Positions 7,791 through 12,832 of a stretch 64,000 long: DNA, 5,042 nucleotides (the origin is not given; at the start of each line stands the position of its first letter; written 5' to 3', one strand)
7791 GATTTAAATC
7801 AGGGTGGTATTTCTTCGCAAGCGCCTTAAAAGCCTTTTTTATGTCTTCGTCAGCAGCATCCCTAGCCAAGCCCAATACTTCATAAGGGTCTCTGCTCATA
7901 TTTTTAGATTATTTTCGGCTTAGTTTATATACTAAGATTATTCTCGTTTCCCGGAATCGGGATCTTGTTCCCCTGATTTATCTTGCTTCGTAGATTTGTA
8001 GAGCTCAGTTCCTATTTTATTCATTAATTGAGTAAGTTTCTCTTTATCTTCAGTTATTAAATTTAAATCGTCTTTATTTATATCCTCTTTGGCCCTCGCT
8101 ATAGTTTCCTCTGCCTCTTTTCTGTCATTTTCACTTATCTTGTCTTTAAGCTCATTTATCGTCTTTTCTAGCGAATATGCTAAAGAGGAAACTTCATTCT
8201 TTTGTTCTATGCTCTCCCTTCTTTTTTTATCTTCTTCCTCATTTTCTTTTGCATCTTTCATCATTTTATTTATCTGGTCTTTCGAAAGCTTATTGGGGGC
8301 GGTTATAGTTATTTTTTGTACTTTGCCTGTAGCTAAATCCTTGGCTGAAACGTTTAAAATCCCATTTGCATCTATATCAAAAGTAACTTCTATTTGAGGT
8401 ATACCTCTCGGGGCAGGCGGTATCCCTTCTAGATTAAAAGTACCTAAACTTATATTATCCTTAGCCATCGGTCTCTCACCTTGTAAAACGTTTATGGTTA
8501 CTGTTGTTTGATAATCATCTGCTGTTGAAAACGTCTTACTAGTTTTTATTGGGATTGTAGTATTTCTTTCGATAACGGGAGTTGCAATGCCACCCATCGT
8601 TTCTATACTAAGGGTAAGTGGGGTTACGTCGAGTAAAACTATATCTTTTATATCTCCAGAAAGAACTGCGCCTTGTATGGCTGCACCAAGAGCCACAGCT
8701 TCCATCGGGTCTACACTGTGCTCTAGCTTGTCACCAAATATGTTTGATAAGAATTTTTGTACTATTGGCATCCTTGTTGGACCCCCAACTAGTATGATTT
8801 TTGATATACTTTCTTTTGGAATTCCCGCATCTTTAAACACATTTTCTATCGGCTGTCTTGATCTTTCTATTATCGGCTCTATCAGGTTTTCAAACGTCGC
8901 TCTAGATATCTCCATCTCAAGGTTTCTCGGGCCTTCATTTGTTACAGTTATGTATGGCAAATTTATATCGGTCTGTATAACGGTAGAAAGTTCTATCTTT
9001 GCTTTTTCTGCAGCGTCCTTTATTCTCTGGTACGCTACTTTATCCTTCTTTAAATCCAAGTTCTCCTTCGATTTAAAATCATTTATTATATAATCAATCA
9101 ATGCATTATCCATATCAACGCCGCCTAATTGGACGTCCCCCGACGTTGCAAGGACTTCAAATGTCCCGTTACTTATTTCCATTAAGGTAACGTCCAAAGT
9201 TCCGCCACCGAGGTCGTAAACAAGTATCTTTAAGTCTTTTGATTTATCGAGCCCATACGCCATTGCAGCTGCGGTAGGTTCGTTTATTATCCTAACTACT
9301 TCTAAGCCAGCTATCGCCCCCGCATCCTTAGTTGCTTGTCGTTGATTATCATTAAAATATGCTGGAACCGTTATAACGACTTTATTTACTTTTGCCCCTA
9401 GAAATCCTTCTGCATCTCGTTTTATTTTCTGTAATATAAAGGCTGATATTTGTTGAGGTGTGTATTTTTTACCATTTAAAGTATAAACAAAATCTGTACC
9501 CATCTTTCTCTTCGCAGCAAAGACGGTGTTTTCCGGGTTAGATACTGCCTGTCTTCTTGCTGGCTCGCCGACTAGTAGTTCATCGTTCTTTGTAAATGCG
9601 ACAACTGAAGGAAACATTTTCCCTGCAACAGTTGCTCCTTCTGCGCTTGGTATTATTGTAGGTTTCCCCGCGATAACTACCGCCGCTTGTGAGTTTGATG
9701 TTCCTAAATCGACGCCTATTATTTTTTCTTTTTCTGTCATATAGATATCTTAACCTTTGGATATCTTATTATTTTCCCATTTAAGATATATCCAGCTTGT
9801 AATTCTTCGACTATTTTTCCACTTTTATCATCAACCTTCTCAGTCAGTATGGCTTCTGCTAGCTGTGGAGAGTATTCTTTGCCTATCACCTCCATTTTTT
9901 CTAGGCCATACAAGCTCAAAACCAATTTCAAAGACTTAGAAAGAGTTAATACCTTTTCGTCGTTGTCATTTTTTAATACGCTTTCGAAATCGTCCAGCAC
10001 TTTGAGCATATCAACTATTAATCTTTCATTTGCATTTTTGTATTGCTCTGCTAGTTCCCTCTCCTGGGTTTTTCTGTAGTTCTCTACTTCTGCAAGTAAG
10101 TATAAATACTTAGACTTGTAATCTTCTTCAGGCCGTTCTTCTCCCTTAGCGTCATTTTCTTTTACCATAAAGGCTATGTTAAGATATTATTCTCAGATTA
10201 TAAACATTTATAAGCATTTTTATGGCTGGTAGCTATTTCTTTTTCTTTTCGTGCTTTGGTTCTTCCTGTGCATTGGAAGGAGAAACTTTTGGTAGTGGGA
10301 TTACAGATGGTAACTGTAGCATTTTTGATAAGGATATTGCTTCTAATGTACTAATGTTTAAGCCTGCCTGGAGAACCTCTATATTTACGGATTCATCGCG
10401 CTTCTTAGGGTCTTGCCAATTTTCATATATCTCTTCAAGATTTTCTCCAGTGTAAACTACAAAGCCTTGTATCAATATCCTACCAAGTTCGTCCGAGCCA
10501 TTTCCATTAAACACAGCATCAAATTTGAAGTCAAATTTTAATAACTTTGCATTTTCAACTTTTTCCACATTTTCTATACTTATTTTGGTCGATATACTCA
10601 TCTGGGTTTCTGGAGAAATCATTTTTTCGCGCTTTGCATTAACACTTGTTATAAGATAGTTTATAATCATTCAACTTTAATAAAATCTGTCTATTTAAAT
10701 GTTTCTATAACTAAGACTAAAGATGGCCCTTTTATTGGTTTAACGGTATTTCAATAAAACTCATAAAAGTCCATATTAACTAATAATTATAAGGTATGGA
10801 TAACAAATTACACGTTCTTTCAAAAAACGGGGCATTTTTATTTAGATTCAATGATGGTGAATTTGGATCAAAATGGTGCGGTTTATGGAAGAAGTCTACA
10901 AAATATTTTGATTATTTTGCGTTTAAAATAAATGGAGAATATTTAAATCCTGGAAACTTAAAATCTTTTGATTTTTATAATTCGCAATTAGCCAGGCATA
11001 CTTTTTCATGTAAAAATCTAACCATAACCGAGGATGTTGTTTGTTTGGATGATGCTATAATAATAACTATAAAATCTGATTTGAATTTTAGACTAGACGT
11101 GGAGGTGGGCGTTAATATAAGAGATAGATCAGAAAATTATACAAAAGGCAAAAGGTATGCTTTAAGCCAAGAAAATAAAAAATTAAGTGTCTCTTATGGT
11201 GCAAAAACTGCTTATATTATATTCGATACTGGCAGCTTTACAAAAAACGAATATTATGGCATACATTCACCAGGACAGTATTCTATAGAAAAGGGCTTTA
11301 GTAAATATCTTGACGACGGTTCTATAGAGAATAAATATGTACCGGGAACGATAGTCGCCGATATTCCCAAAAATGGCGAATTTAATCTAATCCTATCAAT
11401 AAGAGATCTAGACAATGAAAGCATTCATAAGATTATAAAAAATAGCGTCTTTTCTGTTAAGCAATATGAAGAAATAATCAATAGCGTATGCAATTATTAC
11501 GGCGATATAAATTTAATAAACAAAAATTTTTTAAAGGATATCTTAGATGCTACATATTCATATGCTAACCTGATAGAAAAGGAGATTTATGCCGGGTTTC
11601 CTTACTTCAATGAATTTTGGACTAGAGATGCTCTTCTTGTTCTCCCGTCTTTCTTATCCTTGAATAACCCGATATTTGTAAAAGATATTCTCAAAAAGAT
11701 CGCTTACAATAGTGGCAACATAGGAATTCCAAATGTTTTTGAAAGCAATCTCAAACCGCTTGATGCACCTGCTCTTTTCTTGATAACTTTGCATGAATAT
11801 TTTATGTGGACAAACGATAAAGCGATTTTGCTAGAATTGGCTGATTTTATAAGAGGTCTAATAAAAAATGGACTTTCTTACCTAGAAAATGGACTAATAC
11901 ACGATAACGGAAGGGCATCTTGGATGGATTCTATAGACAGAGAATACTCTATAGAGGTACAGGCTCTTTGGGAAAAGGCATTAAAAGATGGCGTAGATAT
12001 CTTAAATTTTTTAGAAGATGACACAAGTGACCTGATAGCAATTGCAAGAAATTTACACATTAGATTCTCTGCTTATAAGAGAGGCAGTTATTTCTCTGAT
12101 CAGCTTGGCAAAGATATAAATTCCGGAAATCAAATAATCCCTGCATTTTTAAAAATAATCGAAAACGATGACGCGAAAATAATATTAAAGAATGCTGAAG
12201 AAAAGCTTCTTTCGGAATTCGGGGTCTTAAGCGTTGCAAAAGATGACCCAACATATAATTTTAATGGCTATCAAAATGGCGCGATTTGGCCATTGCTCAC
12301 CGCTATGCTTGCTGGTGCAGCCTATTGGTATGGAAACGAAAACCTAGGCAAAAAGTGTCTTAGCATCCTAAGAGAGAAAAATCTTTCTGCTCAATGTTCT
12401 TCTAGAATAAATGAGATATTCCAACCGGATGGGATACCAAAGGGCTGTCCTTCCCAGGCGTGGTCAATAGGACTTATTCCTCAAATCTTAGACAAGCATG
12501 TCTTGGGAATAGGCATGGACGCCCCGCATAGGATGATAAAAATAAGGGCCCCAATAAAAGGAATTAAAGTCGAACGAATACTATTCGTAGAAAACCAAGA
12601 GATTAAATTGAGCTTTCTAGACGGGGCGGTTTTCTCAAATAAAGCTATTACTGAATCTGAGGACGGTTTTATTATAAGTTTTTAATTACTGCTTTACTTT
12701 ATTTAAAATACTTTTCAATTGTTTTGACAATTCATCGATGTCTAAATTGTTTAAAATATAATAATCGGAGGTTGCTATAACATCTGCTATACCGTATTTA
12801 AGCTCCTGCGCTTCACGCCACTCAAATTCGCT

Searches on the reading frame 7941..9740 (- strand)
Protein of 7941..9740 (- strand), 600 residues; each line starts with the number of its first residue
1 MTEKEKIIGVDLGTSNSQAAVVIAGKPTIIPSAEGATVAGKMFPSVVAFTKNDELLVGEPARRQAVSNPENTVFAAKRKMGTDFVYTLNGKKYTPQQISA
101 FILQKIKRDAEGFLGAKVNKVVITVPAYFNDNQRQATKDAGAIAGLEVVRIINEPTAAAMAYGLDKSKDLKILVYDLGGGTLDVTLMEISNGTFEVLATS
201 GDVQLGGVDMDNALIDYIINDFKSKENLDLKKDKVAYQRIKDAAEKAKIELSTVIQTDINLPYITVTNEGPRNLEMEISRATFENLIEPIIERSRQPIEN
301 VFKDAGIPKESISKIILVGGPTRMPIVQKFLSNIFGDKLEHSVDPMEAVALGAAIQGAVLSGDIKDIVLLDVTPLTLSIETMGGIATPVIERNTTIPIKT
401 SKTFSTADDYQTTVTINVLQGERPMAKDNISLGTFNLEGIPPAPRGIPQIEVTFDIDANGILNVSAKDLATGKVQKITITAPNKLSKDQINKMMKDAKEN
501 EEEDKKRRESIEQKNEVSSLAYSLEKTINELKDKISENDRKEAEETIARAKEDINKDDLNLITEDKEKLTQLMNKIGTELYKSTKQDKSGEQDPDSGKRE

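Call 42: search_protein_families(library=pfam, proteins=[window:7941-9740:-], max_evalue=0.00001)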
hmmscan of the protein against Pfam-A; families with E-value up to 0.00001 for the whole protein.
window:7941-9740:- (600 aa): 3 families
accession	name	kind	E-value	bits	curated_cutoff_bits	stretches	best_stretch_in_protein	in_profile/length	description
PF00012.26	HSP70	-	1.3e-221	737.4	20.6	2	88-581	103-598/599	Hsp70 protein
PF06723.19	MreB_Mbl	-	8.8e-18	64.7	27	1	7-355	3-317/327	MreB/Mbl protein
PF02782.22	FGGY_C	-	4.2e-06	27.1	27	0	295-359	136-196/198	FGGY family of carbohydrate kinases, C-terminal domain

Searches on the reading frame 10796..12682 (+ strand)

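Call 42: search_protein_families(library=pfam, proteins=[window:10796-12682:+], max_evalue=0.00001)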
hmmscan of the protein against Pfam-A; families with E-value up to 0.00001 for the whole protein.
window:10796-12682:+ (629 aa): 1 family
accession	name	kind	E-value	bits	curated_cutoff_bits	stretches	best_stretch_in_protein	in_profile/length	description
PF06202.20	GDE_C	-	7e-24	84.9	21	1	261-561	15-365/367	Amylo-alpha-1,6-glucosidase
